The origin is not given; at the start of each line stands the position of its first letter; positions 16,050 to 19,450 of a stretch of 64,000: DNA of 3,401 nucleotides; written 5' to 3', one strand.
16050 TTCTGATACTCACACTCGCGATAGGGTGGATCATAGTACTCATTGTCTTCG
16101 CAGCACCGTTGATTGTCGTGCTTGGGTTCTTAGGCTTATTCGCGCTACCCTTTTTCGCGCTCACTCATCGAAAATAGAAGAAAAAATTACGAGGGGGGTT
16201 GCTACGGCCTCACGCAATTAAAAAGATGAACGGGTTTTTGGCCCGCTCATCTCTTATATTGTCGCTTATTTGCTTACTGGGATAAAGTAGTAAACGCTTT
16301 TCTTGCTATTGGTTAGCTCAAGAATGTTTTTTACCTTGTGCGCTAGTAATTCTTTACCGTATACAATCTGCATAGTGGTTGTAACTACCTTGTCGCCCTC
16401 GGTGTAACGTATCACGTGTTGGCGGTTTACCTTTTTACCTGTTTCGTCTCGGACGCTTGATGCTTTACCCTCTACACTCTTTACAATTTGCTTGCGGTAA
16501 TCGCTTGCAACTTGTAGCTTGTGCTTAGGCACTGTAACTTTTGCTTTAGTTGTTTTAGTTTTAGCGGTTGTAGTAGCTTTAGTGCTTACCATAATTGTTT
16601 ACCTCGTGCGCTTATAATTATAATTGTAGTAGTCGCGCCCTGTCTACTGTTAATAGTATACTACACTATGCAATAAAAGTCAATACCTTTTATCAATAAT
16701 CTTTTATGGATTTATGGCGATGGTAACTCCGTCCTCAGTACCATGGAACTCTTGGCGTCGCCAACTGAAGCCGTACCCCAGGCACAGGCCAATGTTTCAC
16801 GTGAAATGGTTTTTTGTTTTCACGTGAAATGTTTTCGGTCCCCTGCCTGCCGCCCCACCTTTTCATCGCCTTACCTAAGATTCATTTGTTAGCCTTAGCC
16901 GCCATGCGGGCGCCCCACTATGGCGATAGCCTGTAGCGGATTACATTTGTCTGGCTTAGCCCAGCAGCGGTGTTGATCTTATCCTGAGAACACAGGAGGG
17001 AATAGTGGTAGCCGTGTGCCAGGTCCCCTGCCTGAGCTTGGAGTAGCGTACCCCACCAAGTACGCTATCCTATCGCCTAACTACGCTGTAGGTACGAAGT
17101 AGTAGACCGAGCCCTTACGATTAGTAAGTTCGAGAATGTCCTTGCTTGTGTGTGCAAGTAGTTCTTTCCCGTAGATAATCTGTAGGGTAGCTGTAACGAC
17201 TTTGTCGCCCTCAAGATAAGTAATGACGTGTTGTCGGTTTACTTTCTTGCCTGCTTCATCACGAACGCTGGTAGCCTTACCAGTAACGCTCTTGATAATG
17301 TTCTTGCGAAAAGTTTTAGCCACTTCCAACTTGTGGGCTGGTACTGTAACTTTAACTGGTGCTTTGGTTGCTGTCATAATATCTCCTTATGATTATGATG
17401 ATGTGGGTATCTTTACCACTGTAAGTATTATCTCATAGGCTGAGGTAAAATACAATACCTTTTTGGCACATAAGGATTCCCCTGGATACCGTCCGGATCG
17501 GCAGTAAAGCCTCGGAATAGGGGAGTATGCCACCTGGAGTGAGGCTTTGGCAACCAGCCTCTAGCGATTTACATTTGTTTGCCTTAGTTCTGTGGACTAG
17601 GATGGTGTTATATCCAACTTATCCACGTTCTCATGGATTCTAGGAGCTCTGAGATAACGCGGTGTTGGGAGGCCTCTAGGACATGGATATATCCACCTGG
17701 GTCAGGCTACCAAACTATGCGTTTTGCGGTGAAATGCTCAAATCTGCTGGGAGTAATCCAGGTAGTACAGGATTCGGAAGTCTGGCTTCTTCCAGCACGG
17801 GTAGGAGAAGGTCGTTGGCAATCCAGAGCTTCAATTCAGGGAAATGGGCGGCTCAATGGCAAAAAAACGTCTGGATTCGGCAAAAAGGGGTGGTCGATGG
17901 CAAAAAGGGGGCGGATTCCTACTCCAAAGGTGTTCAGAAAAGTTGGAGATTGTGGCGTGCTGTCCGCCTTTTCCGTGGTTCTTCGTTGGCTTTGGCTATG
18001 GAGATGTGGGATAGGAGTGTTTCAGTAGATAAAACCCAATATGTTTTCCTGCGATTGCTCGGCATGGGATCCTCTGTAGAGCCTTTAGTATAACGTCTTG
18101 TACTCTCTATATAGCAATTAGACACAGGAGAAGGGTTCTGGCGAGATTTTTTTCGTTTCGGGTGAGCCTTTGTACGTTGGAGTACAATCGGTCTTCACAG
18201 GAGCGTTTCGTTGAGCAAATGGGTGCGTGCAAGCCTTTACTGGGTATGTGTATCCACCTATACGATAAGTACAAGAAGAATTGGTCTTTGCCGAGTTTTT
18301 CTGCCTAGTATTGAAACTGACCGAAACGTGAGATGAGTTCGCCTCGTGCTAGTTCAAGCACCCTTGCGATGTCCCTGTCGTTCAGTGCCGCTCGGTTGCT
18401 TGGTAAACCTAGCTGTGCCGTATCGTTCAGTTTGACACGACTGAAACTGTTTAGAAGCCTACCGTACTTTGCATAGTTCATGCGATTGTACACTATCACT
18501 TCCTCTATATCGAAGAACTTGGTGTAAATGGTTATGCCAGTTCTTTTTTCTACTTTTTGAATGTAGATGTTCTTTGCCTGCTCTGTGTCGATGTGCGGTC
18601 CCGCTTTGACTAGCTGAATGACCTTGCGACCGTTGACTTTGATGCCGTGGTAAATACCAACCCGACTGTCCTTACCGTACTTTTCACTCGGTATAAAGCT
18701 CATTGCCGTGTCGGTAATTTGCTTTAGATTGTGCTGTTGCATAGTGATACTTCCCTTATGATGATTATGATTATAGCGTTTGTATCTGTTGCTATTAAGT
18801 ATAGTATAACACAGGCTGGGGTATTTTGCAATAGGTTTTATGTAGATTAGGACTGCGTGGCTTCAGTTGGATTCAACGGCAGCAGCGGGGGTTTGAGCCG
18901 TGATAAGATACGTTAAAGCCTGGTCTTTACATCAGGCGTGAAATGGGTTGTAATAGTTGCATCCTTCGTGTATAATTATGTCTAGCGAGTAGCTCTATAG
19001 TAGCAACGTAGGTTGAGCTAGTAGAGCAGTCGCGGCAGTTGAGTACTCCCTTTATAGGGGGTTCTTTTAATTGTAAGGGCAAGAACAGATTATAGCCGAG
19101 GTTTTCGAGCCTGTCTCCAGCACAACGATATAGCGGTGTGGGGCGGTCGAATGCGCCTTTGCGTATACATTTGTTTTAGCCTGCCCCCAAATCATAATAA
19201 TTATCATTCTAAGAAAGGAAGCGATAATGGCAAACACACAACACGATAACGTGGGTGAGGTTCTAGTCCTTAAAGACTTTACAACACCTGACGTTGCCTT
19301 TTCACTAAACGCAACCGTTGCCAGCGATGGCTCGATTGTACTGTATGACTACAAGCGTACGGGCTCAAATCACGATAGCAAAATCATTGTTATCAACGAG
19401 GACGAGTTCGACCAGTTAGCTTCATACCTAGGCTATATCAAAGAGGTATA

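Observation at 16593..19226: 2.6-kb low-coding-density region with duplicated small genes, palindromes and a repeated ~30-50-nt motif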

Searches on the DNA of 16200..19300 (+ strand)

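Call 3: search_dna_similar(query=window:16200-19300:+, collection=phages, mode=near, max_rows=30)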
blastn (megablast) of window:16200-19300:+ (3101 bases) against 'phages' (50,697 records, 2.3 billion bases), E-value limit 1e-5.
No match.

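Call 7: search_dna_similar(query=window:16200-19300:+, collection=phages, mode=distant, max_rows=30)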
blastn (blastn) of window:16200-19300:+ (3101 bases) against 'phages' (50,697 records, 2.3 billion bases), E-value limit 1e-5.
No match.

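Call 74: build_rna_model(alignment_id=A3, structure=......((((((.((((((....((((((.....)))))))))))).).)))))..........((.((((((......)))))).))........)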
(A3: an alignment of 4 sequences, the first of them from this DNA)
Model R1 built from alignment A3 (4 sequences, 96 columns); structure: as given.
model positions 92; base pairs 26; branch points 1; effective number of sequences 1.34; information 0.621 bits per position. Calibrated on 0.2 Mb of random sequence (short: E-values are rough).
structure used (alignment columns):
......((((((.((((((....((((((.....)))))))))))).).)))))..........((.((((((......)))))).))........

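Call 75: search_with_rna_model(model_id=R1, sources=[window, L001, L003, L004, L006, L007, L008, L010], max_evalue=10, make_alignment=true, show_alignments=8)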
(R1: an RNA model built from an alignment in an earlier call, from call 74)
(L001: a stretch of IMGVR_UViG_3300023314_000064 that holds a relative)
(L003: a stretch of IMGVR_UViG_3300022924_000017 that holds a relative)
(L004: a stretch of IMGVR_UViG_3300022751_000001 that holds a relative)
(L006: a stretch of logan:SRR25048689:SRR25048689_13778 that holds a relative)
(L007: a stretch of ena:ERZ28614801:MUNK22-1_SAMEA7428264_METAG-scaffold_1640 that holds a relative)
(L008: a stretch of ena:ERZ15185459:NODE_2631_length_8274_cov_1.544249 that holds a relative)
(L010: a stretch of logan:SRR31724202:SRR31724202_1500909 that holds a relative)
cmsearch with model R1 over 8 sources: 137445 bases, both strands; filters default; matches with E-value up to 10: 8.
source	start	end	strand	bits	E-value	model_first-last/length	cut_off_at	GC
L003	4198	4291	-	111.5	1.7e-22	1-92/92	no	0.43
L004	4162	4255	-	109.8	4.2e-22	1-92/92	no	0.45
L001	1913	2003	-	91.3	5.6e-18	1-92/92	no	0.43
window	18981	19073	+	75.3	2e-14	1-92/92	no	0.46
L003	4152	4236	+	15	0.55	1-92/92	no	0.46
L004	4116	4200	+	15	0.55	1-92/92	no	0.46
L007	5596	5618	+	12.8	1.7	62-84/92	no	0.65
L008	2854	2876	+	12.8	1.7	62-84/92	no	0.65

Alignment A4: 8 matches aligned to the model, 119 columns, each read 5' to 3' on its own strand. Consensus structure (alignment columns), stored with it:
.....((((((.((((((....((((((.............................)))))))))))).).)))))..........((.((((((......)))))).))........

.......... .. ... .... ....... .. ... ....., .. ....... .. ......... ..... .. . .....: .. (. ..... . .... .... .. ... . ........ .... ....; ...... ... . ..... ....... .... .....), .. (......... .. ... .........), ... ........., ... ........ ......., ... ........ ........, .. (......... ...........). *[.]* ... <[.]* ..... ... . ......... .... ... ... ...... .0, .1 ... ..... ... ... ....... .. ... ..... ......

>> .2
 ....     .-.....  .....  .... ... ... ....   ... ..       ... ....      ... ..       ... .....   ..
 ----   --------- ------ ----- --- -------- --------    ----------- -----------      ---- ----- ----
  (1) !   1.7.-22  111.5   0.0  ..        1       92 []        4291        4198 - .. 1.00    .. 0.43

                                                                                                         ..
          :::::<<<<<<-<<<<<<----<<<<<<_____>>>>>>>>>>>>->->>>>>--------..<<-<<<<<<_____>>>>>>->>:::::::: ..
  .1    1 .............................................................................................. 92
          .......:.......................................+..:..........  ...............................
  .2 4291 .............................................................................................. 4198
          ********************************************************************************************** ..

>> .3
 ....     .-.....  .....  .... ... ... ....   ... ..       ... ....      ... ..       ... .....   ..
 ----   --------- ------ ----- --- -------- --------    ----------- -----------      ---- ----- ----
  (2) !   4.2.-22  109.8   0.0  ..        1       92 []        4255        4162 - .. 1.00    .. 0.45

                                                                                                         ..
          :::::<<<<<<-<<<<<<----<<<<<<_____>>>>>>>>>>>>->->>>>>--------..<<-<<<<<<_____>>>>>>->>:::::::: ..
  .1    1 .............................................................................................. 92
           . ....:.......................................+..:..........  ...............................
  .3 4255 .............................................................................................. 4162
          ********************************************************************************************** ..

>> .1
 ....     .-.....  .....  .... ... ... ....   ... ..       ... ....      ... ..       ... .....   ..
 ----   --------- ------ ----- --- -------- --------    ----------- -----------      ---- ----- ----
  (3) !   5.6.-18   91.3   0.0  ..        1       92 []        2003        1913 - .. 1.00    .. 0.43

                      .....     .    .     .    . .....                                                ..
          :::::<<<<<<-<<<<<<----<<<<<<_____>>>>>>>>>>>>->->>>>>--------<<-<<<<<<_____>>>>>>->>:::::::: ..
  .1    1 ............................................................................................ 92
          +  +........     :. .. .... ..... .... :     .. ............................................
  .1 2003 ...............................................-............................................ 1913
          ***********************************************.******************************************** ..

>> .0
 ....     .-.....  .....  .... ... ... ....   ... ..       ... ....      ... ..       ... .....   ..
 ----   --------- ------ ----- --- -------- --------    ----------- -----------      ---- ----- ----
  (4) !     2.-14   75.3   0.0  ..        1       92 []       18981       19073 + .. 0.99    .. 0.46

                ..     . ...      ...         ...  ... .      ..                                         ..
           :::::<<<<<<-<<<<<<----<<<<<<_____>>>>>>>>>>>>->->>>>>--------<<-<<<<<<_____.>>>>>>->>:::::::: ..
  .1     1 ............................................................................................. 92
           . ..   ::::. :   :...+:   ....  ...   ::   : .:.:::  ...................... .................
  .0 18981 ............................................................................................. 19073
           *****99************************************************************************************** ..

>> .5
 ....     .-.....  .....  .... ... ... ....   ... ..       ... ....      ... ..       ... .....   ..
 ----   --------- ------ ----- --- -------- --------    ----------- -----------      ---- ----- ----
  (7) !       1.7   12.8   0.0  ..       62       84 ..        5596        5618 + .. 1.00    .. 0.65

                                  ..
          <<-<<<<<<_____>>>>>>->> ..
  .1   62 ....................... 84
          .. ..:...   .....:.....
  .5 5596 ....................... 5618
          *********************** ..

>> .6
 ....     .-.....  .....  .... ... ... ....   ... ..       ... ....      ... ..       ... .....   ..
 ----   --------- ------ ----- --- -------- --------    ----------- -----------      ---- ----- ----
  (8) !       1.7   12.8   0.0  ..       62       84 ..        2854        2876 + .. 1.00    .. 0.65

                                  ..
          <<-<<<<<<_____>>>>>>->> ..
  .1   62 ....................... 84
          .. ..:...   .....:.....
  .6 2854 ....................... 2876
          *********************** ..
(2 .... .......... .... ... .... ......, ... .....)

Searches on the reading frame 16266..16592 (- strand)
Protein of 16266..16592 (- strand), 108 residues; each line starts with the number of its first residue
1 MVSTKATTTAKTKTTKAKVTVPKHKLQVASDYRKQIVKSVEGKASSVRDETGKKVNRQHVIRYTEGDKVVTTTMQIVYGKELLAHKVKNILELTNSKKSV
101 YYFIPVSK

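Call 9: search_protein_families(library=pfam, proteins=[window:16266-16592:-], max_evalue=0.1)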
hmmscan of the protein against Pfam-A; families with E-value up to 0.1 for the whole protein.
window:16266-16592:- (108 aa): 1 family
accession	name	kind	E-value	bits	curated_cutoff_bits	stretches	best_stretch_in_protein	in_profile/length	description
PF22343.1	Surface-like_ins_dom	-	0.047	14.2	27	1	35-80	42-87/100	Pilus-presented adhesin helical insertion domain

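Call 10: search_protein_families(library=phrogs, proteins=[window:16266-16592:-], max_evalue=0.1)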
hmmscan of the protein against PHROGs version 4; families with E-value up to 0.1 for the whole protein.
window:16266-16592:- (108 aa): 0 families
